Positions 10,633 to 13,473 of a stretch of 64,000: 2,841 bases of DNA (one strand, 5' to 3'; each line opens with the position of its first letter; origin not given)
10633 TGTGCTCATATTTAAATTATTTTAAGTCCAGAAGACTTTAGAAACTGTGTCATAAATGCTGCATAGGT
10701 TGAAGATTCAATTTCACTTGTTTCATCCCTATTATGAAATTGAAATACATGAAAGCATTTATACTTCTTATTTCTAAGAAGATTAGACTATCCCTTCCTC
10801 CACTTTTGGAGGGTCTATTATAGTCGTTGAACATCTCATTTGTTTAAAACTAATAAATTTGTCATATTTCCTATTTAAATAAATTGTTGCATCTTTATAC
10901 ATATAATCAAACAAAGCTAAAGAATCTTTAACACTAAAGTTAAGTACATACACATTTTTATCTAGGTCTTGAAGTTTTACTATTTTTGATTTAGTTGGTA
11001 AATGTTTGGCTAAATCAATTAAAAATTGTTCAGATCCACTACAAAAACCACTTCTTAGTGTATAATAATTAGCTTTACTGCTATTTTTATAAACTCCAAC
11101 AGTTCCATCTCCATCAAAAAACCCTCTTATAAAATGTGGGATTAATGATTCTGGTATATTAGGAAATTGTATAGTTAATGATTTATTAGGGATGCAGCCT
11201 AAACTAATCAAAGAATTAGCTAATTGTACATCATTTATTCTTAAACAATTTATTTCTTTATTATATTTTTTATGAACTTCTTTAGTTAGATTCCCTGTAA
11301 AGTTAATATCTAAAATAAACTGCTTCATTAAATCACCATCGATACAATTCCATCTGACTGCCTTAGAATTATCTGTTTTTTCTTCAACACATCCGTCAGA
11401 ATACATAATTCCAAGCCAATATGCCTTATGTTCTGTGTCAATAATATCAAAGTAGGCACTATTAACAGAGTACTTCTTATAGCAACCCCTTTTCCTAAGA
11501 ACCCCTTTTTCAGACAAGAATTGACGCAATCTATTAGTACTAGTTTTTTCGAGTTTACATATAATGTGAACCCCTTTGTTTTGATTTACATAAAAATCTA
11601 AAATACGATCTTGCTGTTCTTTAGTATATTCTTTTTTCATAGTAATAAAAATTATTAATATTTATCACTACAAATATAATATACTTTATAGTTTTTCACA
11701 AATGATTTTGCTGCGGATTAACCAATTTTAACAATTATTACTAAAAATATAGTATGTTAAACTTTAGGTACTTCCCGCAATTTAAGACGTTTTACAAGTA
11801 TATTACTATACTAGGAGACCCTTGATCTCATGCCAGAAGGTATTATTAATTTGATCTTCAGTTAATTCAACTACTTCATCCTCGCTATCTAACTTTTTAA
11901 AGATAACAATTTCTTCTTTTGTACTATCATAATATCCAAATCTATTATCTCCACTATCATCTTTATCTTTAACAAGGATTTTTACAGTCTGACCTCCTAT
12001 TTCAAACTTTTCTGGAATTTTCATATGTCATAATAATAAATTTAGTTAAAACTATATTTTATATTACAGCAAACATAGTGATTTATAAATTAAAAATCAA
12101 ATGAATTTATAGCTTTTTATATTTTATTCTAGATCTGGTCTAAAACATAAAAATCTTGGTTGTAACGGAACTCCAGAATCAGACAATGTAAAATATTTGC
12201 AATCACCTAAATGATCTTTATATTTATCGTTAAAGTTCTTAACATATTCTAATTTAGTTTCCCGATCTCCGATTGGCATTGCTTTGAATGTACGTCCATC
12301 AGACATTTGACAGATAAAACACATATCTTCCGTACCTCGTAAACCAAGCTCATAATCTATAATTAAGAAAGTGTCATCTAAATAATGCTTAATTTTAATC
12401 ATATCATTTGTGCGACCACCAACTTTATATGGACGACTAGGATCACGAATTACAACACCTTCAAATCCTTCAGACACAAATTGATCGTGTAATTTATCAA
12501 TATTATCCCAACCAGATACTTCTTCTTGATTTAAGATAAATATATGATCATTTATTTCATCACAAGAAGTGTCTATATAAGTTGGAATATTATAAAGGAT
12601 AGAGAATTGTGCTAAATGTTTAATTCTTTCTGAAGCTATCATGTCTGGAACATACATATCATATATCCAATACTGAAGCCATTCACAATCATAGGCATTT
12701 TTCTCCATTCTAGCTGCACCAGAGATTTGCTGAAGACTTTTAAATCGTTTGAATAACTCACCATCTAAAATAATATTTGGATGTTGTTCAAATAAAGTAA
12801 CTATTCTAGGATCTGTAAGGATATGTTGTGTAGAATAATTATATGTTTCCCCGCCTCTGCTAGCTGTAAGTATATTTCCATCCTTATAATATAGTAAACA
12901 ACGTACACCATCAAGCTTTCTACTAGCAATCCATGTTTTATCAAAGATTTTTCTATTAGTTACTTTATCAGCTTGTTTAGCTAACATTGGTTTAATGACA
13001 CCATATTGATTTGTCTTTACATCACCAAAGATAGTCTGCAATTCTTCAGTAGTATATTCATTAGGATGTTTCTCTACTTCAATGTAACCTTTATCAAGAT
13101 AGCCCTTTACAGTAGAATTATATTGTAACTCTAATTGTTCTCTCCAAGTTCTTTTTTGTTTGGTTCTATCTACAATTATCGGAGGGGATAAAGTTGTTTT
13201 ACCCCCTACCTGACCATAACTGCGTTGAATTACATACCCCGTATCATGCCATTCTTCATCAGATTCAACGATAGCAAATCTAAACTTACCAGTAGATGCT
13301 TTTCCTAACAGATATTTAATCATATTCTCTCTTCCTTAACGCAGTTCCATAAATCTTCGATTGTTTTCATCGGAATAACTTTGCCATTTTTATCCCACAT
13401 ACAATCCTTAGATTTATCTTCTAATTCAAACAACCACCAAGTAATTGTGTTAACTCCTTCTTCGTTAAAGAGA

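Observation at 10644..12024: Fourth group I intron carries a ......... homing endonuclease and splits a small HExxH gene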

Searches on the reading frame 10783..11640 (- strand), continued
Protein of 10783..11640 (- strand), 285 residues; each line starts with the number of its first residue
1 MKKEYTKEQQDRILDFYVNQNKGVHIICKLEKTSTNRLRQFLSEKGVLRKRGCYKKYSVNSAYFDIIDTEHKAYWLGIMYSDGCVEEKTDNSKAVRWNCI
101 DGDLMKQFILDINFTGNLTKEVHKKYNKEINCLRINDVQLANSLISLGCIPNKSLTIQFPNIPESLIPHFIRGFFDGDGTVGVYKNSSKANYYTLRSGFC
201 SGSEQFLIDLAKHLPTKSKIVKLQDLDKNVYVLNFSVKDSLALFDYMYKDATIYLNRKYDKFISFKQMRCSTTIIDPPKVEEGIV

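Call 84: fold_search(model_id=the predicted structure, library=pdb)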
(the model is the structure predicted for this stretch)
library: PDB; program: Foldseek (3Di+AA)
matches with E <= 10: 762; with E <= 0.001: 97
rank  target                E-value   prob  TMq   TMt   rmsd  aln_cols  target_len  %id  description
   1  1p8k_Z                1.0e-09  1.00  0.52  0.58   6.6       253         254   19  The structure and DNA recognition of a bifunctional homing endonuclease and group I intron splicing factor (released 2004-01-20)
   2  3eh8_A                1.5e-09  1.00  0.53  0.59   7.1       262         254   18  Crystal structure of Y2 I-AniI variant (F13Y/S111Y)/DNA complex with calcium (released 2009-01-13)
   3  7qsu                  1.3e-08  1.00  0.47  0.38   5.7       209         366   19  Crystal structure of homing endonuclease-associated TliVMA intein (C1A, d333-339) (released 2022-03-30)
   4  2dch                  1.5e-08  1.00  0.46  0.62   5.6       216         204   18  Crystal structure of archaeal intron-encoded homing endonuclease I-Tsp061I (released 2006-07-06)
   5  2ab5_A                9.1e-08  1.00  0.54  0.58   6.1       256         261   14  bI3 LAGLIDADG Maturase (released 2005-08-30)
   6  3oor_A                1.2e-07  1.00  0.45  0.56   5.7       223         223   15  I-SceI mutant (K86R/G100T)complexed with C/G+4 DNA substrate (released 2010-11-17)
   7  3uvf_A                1.5e-07  1.00  0.51  0.56   6.8       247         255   16  Expanding LAGALIDADG endonuclease scaffold diversity by rapidly surveying evolutionary sequence space (released 2012-02-29)
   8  4yit_D                1.8e-07  1.00  0.48  0.49   6.1       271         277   15  Crystal Structure of LAGLIDADG Meganuclease I-AabMI Bound to Uncleaved DNA (released 2016-03-23)
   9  5a0m_B                2.9e-07  1.00  0.45  0.55   5.6       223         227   14  THE CRYSTAL STRUCTURE OF I-SCEI IN COMPLEX WITH ITS TARGET DNA IN THE PRESENCE OF MN (released 2016-05-04)
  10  11qf_A                6.5e-07  1.00  0.46  0.45   9.6       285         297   13  I-PnoMI with solubilizing mutations (released 2026-03-25)
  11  4efj_A                6.9e-07  1.00  0.48  0.48   7.8       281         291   11  Crystal structure of I-GzeII LAGLIDADG homing endonuclease in complex with DNA target site (released 2012-05-02)
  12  11qf_B                1.0e-06  1.00  0.46  0.43   9.4       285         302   12  I-PnoMI with solubilizing mutations (released 2026-03-25)
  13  1r7m_A                1.7e-06  1.00  0.47  0.58   5.3       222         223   15  The homing endonuclease I-SceI bound to its DNA recognition region (released 2004-10-26)
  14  6bcn_C                1.7e-06  1.00  0.42  0.41  10.8       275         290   12  I-LtrI E184D bound to cognate substrate (pre-cleavage complex) (released 2018-10-24)
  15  2ab5_B                2.2e-06  1.00  0.51  0.56   6.8       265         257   14  bI3 LAGLIDADG Maturase (released 2005-08-30)
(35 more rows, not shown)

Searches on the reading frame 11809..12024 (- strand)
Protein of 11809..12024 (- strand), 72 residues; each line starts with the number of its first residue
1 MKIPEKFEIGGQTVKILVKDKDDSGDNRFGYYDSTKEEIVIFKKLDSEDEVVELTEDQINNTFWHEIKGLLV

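Call 5: search_protein_families(library=pfam, proteins=[window:11809-12024:-], max_evalue=1)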
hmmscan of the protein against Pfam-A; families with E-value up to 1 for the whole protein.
seq(72 aa): 1 family
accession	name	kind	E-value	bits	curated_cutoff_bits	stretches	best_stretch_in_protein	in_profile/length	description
PF01938.26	TRAM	-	0.074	13.4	21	1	11-51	5-44/61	TRAM domain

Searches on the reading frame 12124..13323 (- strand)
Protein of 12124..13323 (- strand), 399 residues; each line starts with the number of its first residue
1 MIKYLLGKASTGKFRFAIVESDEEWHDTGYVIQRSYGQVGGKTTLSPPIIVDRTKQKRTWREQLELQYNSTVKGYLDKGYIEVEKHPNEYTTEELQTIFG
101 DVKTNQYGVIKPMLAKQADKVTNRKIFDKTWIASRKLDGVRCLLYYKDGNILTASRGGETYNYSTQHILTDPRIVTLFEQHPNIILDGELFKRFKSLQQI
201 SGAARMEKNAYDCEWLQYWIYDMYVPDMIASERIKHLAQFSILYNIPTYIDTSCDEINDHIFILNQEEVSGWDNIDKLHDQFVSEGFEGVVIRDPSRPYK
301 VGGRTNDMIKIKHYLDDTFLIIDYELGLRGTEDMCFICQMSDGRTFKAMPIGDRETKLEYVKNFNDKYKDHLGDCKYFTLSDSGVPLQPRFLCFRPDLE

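Call 20: search_protein_families(library=pfam, proteins=[window:12124-13323:-], max_evalue=0.001)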
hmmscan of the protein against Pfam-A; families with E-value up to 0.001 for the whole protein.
window:12124-13323:- (399 aa): 2 families
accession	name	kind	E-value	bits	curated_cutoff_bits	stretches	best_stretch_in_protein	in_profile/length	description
PF01068.26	DNA_ligase_A_M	-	1.2e-20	74.5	26.2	1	112-312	1-204/204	ATP dependent DNA ligase domain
PF09414.15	RNA_ligase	-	1.6e-08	35.4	27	1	130-311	2-170/171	RNA ligase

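Call 51: search_dna_similar(query=window:12124-13323:-, collection=phages, mode=protein, max_rows=12)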
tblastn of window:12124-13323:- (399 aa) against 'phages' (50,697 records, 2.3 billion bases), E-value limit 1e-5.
Records with a match: 694; places in all: 694; records where one place covers at least 80% of the query: 365.
Best place of each record, by identity: <60% 694.
By first word of the organism name: Pseudomonas 205; Escherichia 203; Salmonella 69; Erwinia 29; Shigella 23; uncultured 17; Aeromonas 13; Citrobacter 12; Felixounavirus 12; Rhizobium 10; and 36 more.
By host as written in the record: - 78; Pseudomonas aeruginosa 74; Escherichia coli 59; Escherichia coli K-12 MG1655 32; Pseudomonas aeruginosa PAO1 27; Pseudomonas aeruginosa PAK 14; Erwinia amylovora 11; Escherichia sp. 10; and 199 more.
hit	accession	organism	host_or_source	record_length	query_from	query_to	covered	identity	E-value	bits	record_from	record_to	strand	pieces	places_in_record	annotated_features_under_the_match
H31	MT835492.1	Bacteriophage sp.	human fecal samples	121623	4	399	99%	46.8%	7e-103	339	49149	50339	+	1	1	record has no annotation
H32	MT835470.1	Bacteriophage sp.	human fecal samples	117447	5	395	98%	44.9%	3e-92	309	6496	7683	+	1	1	record has no annotation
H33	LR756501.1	uncultured phage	metagenomic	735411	30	395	92%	29.2%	1e-24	112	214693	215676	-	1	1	record has no annotation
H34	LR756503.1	uncultured phage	metagenomic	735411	30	395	92%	29.2%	1e-24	112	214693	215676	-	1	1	record has no annotation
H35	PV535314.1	Proteus phage vB_PMG_YP1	chicken and sheep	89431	1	395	99%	26.9%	3e-14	81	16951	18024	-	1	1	DNA ligase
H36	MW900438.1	Vibrio phage vB_ValP_VA-RY-3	Vibrio alginolyticus RY-3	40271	8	395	97%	27.3%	2e-11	72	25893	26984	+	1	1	putative DNA ligase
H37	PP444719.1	Proteus phage J3S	Proteus mirabilis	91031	1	395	99%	26.7%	1e-15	85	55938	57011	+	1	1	ATP-dependent DNA ligase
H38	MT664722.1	Proteus phage Vb_PmiP-P59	Proteus mirabilis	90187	1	395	99%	26.7%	1e-13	79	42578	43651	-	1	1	DNA ligase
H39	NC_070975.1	Proteus phage Vb_PmiP-P59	Proteus mirabilis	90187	1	395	99%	26.7%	1e-13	79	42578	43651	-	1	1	DNA ligase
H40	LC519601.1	Cronobacter phage vB_CsaP_009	Cronobacter sakazakii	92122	1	395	99%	26.5%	6e-15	83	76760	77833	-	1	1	ATP-dependent DNA ligase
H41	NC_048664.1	Cronobacter phage vB_CsaP_009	Cronobacter sakazakii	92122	1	395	99%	26.5%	6e-15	83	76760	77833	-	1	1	ATP-dependent DNA ligase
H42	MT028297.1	Proteus phage Privateer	Proteus mirabilis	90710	1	395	99%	26.5%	2e-13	78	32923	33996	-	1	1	DNA ligase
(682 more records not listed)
